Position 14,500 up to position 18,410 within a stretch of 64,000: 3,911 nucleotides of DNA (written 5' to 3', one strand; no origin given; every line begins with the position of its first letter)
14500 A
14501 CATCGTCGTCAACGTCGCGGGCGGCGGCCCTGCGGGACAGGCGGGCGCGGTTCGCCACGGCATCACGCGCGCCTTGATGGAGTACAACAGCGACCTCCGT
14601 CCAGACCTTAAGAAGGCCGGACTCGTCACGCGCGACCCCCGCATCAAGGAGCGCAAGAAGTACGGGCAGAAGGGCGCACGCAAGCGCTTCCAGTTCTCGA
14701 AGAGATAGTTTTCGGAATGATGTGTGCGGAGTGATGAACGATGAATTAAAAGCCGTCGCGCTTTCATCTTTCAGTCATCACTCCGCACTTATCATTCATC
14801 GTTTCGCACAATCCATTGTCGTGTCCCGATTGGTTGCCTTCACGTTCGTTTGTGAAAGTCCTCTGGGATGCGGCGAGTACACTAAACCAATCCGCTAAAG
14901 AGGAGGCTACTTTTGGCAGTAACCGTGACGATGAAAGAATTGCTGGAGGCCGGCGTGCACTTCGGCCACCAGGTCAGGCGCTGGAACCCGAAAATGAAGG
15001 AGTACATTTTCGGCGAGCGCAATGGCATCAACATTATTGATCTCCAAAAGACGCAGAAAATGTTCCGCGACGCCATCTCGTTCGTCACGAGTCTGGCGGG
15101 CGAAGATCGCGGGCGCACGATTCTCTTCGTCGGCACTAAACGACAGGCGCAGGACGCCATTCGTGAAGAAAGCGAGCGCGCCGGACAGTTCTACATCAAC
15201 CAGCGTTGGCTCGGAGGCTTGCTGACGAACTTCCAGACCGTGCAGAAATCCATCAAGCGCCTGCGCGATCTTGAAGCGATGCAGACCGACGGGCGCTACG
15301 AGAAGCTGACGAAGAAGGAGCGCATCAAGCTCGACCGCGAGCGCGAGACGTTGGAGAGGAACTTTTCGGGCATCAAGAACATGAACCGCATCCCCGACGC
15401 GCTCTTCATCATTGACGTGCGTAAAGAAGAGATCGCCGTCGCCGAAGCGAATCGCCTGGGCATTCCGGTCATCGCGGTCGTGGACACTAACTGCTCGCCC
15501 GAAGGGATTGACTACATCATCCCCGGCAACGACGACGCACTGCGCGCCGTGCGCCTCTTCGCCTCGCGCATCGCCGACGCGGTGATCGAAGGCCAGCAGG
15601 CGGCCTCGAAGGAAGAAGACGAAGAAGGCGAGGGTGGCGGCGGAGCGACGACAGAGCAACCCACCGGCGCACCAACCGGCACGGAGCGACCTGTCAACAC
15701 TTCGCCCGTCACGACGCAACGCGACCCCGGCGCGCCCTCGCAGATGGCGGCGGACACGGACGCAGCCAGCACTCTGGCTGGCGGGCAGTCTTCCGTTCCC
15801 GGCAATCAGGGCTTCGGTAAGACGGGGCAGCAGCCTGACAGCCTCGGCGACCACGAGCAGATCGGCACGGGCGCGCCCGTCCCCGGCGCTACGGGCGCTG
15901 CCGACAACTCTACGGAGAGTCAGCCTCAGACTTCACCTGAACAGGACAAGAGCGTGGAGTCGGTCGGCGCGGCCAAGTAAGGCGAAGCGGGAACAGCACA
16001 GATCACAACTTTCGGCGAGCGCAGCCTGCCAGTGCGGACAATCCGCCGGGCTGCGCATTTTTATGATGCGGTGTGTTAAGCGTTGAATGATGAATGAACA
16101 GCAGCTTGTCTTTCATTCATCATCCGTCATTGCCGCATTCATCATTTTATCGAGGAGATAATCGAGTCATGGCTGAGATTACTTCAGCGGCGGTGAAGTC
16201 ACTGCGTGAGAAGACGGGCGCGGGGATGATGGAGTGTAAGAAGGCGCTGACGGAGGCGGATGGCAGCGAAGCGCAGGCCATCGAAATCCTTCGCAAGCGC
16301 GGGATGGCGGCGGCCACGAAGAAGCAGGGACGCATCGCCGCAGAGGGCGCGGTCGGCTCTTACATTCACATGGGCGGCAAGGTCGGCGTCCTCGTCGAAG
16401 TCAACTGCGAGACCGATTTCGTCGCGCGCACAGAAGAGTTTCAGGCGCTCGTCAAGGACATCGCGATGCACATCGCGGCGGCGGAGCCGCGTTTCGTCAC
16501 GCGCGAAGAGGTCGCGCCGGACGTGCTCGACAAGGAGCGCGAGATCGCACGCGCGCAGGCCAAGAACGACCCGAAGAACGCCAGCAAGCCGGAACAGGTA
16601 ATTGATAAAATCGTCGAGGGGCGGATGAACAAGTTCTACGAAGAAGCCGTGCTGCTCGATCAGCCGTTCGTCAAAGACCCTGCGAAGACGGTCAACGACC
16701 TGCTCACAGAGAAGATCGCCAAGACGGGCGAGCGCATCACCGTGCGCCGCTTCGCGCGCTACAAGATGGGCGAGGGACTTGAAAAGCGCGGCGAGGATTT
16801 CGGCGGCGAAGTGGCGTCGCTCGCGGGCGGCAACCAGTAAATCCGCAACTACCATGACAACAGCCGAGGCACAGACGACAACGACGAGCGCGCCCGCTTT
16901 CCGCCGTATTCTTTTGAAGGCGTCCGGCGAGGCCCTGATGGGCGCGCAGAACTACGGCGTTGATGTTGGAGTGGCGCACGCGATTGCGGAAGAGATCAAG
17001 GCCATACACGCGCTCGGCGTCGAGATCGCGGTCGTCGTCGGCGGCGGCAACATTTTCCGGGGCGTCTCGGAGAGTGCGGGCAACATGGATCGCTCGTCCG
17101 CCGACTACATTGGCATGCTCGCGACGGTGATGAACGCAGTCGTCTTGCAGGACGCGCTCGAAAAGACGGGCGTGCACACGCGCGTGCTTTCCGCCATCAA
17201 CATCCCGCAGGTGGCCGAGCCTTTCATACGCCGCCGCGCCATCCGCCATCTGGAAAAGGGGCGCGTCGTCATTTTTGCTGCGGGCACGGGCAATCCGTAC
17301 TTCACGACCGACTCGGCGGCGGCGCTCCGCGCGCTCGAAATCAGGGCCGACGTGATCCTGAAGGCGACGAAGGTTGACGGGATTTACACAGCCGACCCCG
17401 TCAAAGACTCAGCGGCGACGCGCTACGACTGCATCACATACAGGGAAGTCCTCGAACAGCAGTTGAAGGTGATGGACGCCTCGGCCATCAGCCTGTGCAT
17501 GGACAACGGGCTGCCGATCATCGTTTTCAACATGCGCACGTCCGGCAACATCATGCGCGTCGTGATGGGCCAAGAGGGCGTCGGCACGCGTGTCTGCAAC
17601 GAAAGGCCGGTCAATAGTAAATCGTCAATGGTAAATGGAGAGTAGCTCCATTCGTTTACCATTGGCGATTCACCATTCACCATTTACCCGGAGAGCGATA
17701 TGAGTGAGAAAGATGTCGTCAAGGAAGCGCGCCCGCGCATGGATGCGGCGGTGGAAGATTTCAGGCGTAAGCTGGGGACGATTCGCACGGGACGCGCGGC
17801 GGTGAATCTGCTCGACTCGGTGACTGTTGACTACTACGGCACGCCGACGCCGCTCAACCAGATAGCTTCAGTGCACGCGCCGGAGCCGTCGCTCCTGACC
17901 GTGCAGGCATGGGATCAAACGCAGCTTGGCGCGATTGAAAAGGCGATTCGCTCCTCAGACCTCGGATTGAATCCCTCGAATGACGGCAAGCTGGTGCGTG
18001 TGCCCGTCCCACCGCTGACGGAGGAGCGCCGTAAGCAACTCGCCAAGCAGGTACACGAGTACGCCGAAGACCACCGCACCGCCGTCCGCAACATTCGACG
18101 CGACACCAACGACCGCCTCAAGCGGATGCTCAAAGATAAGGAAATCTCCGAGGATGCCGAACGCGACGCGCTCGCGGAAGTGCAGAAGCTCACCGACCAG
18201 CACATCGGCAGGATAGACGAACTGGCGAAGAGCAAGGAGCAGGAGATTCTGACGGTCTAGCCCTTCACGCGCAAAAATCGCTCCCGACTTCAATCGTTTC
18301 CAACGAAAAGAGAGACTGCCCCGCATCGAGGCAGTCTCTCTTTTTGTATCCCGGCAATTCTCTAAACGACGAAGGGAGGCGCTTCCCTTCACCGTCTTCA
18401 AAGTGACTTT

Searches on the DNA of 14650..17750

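Call 87: search_rna_families(source=window, start=14650, end=17750, threshold=evalue, max_evalue=1)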
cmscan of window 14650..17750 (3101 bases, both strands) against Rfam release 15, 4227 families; matches with E-value up to 1: 8.
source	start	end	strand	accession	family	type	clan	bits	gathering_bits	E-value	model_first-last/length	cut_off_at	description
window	14715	14797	+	RF04113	MIR1523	Gene; miRNA;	-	25.5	96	0.049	14-80/92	no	MIR1523 microRNA precursor family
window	17614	17676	+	RF03607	mir-9447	Gene; miRNA;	-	24.9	67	0.093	1-68/68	no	mir-9447 microRNA precursor family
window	14724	14788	+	RF03816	MIR6297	Gene; miRNA;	-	24.1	114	0.26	1-107/107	no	MIR6297 microRNA precursor family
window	14715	14797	-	RF04113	MIR1523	Gene; miRNA;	-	23.9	96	0.14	14-80/92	no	MIR1523 microRNA precursor family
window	14710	14800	-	RF03636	MIR4376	Gene; miRNA;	-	22.8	60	0.16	1-88/88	no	MIR4376 microRNA precursor family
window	17614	17676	-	RF03607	mir-9447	Gene; miRNA;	-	22.6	67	0.37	1-68/68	no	mir-9447 microRNA precursor family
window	14711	14802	+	RF04164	MIR1507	Gene; miRNA;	-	20.6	73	0.26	1-107/107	no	MIR1507 microRNA precursor family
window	16112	16148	-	RF01304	sR5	Gene; snRNA; snoRNA; CD-box;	-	18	40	0.47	1-53/53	no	Small nucleolar RNA sR5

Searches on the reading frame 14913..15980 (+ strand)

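Call 73: search_protein_families(library=pfam, proteins=[window:14913-15980:+])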
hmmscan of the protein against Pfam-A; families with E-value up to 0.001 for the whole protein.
window:14913-15980:+ (355 aa): 1 family
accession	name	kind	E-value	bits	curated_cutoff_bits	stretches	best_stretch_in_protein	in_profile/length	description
PF00318.25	Ribosomal_S2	-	2.6e-97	324.7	26.1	1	10-227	1-216/216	Ribosomal protein S2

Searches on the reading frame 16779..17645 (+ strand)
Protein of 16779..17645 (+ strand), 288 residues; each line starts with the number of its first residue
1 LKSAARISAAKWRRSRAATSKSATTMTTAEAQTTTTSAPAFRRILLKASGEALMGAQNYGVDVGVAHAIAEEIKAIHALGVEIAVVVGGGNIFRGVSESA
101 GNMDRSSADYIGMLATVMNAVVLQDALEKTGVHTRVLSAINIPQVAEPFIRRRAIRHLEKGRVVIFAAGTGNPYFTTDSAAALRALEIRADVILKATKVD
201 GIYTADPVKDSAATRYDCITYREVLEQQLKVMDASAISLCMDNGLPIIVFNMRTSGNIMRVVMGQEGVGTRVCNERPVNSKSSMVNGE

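Call 73: search_protein_families(library=pfam, proteins=[window:16779-17645:+])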
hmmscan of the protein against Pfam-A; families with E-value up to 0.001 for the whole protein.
window:16779-17645:+ (288 aa): 1 family
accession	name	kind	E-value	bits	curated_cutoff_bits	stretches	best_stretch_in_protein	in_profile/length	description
PF00696.33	AA_kinase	-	2.6e-33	116.1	24.9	1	43-251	2-234/234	Amino acid kinase family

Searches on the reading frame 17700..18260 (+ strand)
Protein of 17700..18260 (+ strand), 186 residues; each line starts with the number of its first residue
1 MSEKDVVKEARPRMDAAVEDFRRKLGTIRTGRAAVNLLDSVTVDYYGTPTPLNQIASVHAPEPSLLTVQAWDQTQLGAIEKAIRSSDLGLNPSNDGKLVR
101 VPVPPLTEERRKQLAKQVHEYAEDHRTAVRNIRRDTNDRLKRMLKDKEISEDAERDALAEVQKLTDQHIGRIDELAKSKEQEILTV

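Call 73: search_protein_families(library=pfam, proteins=[window:17700-18260:+])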
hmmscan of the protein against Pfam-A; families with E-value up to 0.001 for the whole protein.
window:17700-18260:+ (186 aa): 1 family
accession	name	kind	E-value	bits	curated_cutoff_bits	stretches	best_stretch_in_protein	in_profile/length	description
PF01765.24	RRF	-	1.7e-67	226.7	29.7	1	22-184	2-164/164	Ribosome recycling factor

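Call 74: find_homologous_proteins(query=window:17700-18260:+, max_evalue=1e-40)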
Query window:17700-18260:+ (186 aa): 7975 proteins with E <= 1e-40 among 8000 candidates; the best 120 are listed.
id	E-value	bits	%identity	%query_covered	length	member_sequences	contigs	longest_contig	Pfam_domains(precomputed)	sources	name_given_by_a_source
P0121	2.9e-113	394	100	100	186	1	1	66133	PF01765.25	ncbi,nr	ncbi:MAG: ribosome recycling factor [Acidobacteria bacterium]|nr:ribosome recycling factor [Acidobac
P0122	1.0e-102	359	89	100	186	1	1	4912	PF01765.25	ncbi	ncbi:MAG: ribosome recycling factor [Pyrinomonadaceae bacterium]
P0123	6.3e-102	357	88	100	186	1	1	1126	PF01765.25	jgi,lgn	-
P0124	3.7e-100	351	88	100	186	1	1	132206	PF01765.25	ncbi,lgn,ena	-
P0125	4.3e-100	351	85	100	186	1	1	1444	PF01765.25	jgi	jgi:ribosome recycling factor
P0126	4.8e-100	351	87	100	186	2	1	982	PF01765.25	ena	-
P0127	8.3e-100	350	85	100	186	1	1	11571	PF01765.25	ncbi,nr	ncbi:MAG TPA: ribosome recycling factor [Pyrinomonadaceae bacterium]|nr:ribosome recycling factor [P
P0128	1.6e-99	349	84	100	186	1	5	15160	PF01765.25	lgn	-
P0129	1.7e-99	349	83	100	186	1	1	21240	PF01765.25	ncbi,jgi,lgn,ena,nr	ncbi:MAG TPA: ribosome recycling factor [Pyrinomonadaceae bacterium]|jgi:ribosome recycling factor|n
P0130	2.3e-99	348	83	100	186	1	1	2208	PF01765.25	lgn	-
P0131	7.9e-99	347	83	100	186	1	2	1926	PF01765.25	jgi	jgi:ribosome recycling factor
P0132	8.7e-99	346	84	100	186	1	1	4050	PF01765.25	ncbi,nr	ncbi:MAG: ribosome recycling factor [Acidobacteriota bacterium]|nr:ribosome recycling factor [Acidob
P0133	1.1e-98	346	83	100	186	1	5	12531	PF01765.25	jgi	jgi:ribosome recycling factor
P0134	2.5e-98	345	86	100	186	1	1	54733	PF01765.25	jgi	jgi:ribosome recycling factor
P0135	2.8e-98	345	84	100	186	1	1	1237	PF01765.25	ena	-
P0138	4.1e-98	344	84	100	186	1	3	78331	PF01765.25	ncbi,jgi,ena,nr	ncbi:MAG TPA: ribosome recycling factor [Pyrinomonadaceae bacterium]|nr:ribosome recycling factor [P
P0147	8.4e-98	343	85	100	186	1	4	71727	PF01765.25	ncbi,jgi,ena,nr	ncbi:MAG: ribosome recycling factor [Acidobacteria bacterium]|nr:MAG: ribosome recycling factor [Aci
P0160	1.9e-97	342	83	100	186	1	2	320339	PF01765.25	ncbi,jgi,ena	ncbi:MAG TPA: ribosome recycling factor [Pyrinomonadaceae bacterium]|jgi:ribosome recycling factor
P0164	2.1e-97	342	83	100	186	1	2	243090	PF01765.25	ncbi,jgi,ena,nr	ncbi:MAG TPA: ribosome recycling factor [Pyrinomonadaceae bacterium]|nr:ribosome recycling factor [P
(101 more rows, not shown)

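Call 75: find_encoding_contigs(protein=P0124, flank=6000, max_places=1)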
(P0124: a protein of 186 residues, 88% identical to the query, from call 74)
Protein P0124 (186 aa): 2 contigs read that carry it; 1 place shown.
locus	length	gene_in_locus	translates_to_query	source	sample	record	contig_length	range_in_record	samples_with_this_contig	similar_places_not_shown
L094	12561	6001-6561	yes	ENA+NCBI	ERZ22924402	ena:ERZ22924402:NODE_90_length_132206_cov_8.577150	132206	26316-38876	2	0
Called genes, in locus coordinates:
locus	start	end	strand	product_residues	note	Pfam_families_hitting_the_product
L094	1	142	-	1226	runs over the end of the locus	-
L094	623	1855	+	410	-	PF01435:Peptidase_M48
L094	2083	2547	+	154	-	PF00572:Ribosomal_L13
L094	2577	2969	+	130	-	PF00380:Ribosomal_S9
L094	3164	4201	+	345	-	PF00318:Ribosomal_S2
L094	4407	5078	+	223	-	PF00889:EF_TS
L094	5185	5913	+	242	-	PF00696:AA_kinase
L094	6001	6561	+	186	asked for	PF01765:RRF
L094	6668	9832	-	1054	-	PF13620:CarboxypepD_reg, PF25183:OMP_b-brl_4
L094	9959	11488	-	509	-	-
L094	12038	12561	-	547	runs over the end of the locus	PF13462:Thioredoxin_4, PF01323:DSBA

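Call 76: find_encoding_contigs(protein=P0134, flank=6000, max_places=1)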
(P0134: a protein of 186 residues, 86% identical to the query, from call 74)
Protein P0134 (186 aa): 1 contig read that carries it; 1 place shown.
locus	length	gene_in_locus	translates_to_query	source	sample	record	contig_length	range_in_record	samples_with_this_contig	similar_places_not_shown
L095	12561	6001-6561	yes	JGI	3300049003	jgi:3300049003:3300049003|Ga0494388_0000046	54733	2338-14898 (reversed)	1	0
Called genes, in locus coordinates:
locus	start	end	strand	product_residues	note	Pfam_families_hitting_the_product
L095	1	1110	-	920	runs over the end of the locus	PF17874:TPR_MalT (weak), PF00515:TPR_1, PF07719:TPR_2 (weak), PF13424:TPR_12, PF00515:TPR_1 (weak), PF13374:TPR_10 (weak), PF13424:TPR_12, PF12770:CHAT, +8 more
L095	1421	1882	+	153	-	-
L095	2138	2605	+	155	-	PF00572:Ribosomal_L13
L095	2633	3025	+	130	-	PF00380:Ribosomal_S9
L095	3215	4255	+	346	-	PF00318:Ribosomal_S2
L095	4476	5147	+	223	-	PF00889:EF_TS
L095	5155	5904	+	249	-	PF00696:AA_kinase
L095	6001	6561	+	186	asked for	PF01765:RRF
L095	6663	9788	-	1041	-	PF01203:T2SSN (weak), PF13620:CarboxypepD_reg, PF13715:CarbopepD_reg_2 (faint), PF25183:OMP_b-brl_4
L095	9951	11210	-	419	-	PF11604:CusF_Ec (faint)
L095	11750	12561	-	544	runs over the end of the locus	PF13624:SurA_N_3 (faint), PF13623:SurA_N_2 (faint), PF01323:DSBA, PF13462:Thioredoxin_4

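Call 77: find_encoding_contigs(protein=P0138, flank=6000, max_places=1)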
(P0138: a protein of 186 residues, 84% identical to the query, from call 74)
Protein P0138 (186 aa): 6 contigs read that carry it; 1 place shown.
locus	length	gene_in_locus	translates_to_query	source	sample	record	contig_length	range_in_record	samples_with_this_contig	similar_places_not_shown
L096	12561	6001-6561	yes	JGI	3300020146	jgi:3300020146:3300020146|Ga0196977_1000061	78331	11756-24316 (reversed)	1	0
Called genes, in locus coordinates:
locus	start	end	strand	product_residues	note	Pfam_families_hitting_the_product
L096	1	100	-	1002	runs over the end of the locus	-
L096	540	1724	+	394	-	PF01435:Peptidase_M48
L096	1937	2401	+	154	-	PF00572:Ribosomal_L13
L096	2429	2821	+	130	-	PF00380:Ribosomal_S9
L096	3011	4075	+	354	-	PF00318:Ribosomal_S2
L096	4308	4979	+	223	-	PF00889:EF_TS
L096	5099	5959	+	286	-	PF00696:AA_kinase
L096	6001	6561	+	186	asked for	PF01765:RRF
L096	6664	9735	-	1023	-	PF13620:CarboxypepD_reg, PF25183:OMP_b-brl_4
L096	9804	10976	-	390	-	-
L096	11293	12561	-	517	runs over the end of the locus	PF13462:Thioredoxin_4, PF01323:DSBA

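Call 78: find_encoding_contigs(protein=P0147, flank=6000, max_places=1)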
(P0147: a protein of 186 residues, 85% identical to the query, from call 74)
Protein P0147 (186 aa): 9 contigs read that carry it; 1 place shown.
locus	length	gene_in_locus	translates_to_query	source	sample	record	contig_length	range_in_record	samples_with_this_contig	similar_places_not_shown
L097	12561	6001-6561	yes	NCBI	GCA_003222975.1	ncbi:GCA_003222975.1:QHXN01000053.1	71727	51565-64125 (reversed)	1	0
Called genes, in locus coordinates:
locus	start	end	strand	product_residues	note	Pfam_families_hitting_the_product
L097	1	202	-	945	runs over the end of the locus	-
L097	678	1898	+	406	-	PF01435:Peptidase_M48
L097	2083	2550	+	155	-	PF00572:Ribosomal_L13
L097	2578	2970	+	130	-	PF00380:Ribosomal_S9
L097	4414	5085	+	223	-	PF00889:EF_TS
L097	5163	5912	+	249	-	PF00696:AA_kinase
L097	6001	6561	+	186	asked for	PF01765:RRF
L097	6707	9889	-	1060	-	PF13620:CarboxypepD_reg, PF25183:OMP_b-brl_4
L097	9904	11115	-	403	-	-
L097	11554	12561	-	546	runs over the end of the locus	PF13624:SurA_N_3 (faint), PF01323:DSBA, PF13462:Thioredoxin_4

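Call 79: find_encoding_contigs(protein=P0160, flank=6000, max_places=1)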
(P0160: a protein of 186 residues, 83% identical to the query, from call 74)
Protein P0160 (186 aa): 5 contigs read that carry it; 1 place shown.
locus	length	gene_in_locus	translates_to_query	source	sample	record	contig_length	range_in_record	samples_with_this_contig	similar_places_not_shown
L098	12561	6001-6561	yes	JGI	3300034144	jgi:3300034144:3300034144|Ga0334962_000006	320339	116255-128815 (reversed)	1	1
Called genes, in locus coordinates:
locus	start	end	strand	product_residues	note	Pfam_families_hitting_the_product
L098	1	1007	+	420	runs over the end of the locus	PF01435:Peptidase_M48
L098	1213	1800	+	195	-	PF05995:CDO_I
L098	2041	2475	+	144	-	PF00572:Ribosomal_L13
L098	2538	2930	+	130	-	PF00380:Ribosomal_S9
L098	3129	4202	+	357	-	PF00318:Ribosomal_S2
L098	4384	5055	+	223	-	PF00889:EF_TS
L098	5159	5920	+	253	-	PF00696:AA_kinase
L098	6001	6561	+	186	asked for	PF01765:RRF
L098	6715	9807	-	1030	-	PF13620:CarboxypepD_reg, PF13715:CarbopepD_reg_2, PF17802:SpaA (weak), PF22904:NOMO1-like_2nd (faint), PF14686:fn3_3 (weak), PF17210:SdrD_B (weak), PF25183:OMP_b-brl_4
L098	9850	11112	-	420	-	-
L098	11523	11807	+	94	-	-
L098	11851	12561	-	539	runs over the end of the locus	PF13462:Thioredoxin_4, PF01323:DSBA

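Call 80: find_encoding_contigs(protein=P0164, flank=6000, max_places=1)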
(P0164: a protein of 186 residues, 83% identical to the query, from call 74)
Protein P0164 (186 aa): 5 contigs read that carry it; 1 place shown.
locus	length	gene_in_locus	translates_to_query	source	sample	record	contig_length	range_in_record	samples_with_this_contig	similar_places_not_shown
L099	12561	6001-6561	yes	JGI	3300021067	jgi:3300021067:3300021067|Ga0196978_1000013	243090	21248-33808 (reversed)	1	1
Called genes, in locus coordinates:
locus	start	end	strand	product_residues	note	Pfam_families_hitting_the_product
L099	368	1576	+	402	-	PF01435:Peptidase_M48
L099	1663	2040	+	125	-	PF04304:DUF454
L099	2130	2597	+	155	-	PF00572:Ribosomal_L13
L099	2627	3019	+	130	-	PF00380:Ribosomal_S9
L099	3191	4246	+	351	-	PF00318:Ribosomal_S2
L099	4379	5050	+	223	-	PF00889:EF_TS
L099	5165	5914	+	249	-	PF00696:AA_kinase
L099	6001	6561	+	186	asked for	PF01765:RRF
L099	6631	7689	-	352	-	PF18885:DUF5648 (weak)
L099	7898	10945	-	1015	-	PF13620:CarboxypepD_reg, PF13715:CarbopepD_reg_2 (weak), PF25183:OMP_b-brl_4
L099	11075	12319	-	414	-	PF11604:CusF_Ec (faint)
